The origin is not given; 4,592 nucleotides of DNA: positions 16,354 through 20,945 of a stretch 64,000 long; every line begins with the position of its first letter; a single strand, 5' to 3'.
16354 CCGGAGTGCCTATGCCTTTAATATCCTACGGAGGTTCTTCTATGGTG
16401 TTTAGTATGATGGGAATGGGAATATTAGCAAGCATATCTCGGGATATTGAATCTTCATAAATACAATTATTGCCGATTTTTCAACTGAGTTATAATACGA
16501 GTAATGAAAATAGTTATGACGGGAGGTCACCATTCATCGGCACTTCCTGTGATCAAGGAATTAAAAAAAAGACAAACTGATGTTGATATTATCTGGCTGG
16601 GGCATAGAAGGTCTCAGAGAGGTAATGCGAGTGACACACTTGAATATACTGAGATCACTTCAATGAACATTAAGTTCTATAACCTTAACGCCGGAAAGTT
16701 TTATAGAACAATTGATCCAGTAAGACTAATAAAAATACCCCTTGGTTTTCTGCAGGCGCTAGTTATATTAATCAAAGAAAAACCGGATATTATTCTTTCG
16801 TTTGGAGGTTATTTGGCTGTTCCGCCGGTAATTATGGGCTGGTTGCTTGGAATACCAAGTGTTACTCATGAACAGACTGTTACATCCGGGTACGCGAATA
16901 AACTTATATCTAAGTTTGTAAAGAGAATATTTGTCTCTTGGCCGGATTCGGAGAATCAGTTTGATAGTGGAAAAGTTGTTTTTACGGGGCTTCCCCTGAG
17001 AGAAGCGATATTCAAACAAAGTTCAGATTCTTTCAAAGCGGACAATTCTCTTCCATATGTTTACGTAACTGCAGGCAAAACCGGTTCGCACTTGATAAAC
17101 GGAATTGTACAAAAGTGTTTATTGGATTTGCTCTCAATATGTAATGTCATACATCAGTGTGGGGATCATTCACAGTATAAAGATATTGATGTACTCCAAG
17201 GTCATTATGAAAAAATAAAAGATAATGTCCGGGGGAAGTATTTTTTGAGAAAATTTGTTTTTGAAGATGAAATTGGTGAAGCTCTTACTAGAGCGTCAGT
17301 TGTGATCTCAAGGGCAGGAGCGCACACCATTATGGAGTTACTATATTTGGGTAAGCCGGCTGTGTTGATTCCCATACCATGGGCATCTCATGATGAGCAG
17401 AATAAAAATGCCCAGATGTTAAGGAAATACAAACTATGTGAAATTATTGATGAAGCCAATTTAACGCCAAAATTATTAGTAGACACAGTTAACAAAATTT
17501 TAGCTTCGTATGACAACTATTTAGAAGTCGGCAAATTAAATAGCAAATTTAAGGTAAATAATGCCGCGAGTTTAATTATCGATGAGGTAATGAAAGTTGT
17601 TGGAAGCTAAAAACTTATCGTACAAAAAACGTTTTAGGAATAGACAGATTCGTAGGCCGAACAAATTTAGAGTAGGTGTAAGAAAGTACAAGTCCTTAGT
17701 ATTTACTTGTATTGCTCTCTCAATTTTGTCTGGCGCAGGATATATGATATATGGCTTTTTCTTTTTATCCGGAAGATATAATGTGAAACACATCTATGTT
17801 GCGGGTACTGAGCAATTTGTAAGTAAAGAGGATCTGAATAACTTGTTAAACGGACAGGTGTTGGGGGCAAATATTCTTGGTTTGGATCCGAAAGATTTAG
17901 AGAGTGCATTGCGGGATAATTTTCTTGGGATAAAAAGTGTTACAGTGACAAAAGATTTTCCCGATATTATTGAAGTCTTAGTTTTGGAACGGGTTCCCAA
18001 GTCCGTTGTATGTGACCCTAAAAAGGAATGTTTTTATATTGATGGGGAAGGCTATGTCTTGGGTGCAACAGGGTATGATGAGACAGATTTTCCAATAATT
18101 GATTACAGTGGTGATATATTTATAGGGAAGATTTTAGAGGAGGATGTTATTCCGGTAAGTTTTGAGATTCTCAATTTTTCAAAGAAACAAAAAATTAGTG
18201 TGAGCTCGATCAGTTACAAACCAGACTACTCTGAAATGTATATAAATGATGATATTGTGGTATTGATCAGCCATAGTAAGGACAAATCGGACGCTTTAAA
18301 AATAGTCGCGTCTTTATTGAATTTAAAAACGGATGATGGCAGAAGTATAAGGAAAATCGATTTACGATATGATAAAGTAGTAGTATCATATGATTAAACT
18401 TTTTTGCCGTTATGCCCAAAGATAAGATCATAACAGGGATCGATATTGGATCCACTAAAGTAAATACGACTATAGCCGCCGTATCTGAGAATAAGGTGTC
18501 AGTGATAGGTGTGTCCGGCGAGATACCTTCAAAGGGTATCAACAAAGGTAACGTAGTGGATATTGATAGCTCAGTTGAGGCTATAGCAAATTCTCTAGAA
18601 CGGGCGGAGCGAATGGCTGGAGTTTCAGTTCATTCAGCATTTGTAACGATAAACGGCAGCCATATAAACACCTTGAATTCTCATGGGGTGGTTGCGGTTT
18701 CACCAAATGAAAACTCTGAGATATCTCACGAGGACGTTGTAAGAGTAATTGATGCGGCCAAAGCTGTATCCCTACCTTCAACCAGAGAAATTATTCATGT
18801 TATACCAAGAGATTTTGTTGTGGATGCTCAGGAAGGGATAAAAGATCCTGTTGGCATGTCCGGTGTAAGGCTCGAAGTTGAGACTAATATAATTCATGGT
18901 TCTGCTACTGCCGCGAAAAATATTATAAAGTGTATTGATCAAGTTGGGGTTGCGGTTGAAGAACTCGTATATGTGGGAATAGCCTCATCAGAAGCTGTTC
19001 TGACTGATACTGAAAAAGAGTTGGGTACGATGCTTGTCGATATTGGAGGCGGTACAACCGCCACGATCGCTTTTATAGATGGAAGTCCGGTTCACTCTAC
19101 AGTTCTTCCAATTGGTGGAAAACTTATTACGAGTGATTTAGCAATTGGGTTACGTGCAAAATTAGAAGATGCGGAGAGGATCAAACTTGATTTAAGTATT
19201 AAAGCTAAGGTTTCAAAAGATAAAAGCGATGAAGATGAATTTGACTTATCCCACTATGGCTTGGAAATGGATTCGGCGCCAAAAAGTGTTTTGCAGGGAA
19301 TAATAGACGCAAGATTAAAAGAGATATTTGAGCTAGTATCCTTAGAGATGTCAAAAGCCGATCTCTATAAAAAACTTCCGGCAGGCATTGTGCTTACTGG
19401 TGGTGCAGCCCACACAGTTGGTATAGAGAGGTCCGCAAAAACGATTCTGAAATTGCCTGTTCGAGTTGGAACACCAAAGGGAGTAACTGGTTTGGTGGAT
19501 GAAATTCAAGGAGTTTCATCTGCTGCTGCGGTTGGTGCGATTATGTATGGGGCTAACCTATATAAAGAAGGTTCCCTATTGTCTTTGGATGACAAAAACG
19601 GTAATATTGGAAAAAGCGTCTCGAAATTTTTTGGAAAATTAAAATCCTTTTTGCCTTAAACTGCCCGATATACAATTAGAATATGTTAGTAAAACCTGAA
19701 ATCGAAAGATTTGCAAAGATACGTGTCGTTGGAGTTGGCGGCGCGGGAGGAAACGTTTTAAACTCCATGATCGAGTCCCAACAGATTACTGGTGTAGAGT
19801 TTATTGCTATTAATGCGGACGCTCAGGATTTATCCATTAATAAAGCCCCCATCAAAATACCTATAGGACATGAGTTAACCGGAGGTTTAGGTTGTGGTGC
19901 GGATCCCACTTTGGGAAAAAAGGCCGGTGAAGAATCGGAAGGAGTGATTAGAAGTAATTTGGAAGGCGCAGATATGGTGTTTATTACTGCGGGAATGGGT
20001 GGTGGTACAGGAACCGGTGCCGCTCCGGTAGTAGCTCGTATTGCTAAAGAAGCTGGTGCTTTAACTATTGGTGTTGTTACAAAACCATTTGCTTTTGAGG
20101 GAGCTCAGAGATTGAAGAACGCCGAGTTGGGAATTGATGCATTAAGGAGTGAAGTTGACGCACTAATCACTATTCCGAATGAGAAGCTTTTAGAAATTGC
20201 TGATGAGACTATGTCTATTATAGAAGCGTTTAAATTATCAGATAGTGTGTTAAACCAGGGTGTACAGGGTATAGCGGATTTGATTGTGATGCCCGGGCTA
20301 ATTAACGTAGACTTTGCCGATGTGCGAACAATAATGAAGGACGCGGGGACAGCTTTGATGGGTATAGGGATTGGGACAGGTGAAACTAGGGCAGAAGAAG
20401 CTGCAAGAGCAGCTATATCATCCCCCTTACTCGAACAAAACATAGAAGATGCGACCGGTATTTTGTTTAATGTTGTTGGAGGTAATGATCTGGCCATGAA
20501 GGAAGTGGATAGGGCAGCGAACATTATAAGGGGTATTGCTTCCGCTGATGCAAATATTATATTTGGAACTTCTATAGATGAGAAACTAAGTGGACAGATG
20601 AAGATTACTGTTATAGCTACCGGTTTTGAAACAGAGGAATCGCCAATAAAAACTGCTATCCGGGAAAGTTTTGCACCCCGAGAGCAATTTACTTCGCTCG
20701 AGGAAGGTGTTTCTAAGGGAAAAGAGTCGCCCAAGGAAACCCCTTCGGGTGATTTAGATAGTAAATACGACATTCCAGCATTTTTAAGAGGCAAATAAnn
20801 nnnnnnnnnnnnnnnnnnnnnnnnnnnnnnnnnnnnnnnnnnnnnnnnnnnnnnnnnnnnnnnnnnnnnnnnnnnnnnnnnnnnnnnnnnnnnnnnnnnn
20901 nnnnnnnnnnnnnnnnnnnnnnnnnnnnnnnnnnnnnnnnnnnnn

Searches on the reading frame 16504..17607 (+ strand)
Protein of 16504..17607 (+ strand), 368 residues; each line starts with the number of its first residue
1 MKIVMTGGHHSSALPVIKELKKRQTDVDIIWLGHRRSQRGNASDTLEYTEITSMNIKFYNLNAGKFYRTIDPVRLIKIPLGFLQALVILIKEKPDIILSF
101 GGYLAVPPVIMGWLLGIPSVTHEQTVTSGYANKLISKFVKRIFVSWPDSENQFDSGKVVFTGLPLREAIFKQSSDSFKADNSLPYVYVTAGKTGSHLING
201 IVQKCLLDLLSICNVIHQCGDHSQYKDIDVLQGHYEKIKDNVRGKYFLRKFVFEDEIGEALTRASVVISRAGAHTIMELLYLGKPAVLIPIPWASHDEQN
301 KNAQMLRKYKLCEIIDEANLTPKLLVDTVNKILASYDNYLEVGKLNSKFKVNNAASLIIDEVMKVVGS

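Call 64: search_protein_families(library=pfam, proteins=[window:16504-17607:+], max_evalue=0.01)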
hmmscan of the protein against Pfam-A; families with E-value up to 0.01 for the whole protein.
window:16504-17607:+ (368 aa): 4 families
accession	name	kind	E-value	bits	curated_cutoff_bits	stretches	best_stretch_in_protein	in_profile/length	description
PF04101.22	Glyco_tran_28_C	-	1.1e-28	100.8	22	1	186-355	2-163/166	Glycosyltransferase family 28 C-terminal domain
PF03033.26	Glyco_transf_28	-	9.9e-19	68.2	26.2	1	6-143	8-138/139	Glycosyltransferase family 28 N-terminal domain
PF13528.12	Glyco_trans_1_3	-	3.2e-05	23.7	25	1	240-330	232-319/322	Glycosyl transferase family 1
PF13579.12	Glyco_trans_4_4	-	0.0026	18.6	29.7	1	7-141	1-115/158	Glycosyl transferase 4-like domain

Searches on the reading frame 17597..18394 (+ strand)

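Call 64: search_protein_families(library=pfam, proteins=[window:17597-18394:+], max_evalue=0.01)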
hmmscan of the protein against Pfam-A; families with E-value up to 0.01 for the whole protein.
window:17597-18394:+ (266 aa): 1 family
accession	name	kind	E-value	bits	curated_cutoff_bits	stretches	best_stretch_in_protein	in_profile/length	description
PF08478.15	POTRA_1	-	1.2e-10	41.9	23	1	62-132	2-69/69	POTRA domain, FtsQ-type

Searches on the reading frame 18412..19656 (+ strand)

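Call 64: search_protein_families(library=pfam, proteins=[window:18412-19656:+], max_evalue=0.01)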
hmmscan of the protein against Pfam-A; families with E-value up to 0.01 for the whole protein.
window:18412-19656:+ (415 aa): 6 families
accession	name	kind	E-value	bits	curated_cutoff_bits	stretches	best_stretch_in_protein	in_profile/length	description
PF14450.12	FtsA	-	9.5e-30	104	31.8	2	207-375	1-127/127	Cell division protein FtsA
PF02491.25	SHS2_FTSA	-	2.3e-29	102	25.4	1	82-161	1-78/79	SHS2 domain inserted in FTSA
PF06723.19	MreB_Mbl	-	2e-07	30.6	27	1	199-353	140-304/327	MreB/Mbl protein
PF06277.17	EutA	-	5.6e-06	25.9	27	1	201-336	140-268/475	Ethanolamine utilisation protein EutA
PF11104.14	PilM_2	-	3.4e-05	23.4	27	0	194-261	170-237/340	Type IV pilus assembly protein PilM;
PF00022.25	Actin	-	0.001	18.2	27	0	205-255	142-190/410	Actin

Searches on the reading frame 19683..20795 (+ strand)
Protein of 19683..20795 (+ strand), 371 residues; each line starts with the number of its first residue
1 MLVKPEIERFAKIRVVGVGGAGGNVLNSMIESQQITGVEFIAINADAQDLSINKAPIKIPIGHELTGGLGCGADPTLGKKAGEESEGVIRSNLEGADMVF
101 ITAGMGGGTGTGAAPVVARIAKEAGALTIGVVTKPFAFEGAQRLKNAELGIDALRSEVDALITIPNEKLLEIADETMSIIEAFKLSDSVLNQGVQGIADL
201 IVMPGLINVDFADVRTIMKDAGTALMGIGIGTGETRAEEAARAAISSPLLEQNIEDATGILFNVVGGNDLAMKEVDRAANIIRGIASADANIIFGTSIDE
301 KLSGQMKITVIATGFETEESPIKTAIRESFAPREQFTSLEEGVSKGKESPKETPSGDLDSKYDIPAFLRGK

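Call 64: search_protein_families(library=pfam, proteins=[window:19683-20795:+], max_evalue=0.01)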
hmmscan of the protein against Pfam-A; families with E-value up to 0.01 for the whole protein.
window:19683-20795:+ (371 aa): 2 families
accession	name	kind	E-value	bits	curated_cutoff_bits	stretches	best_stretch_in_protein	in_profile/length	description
PF00091.31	Tubulin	-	3.7e-50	171.3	33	1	12-173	1-189/190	Tubulin/FtsZ family, GTPase domain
PF12327.13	FtsZ_C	-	2.4e-32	111.5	27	1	222-316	1-95/95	FtsZ family, C-terminal domain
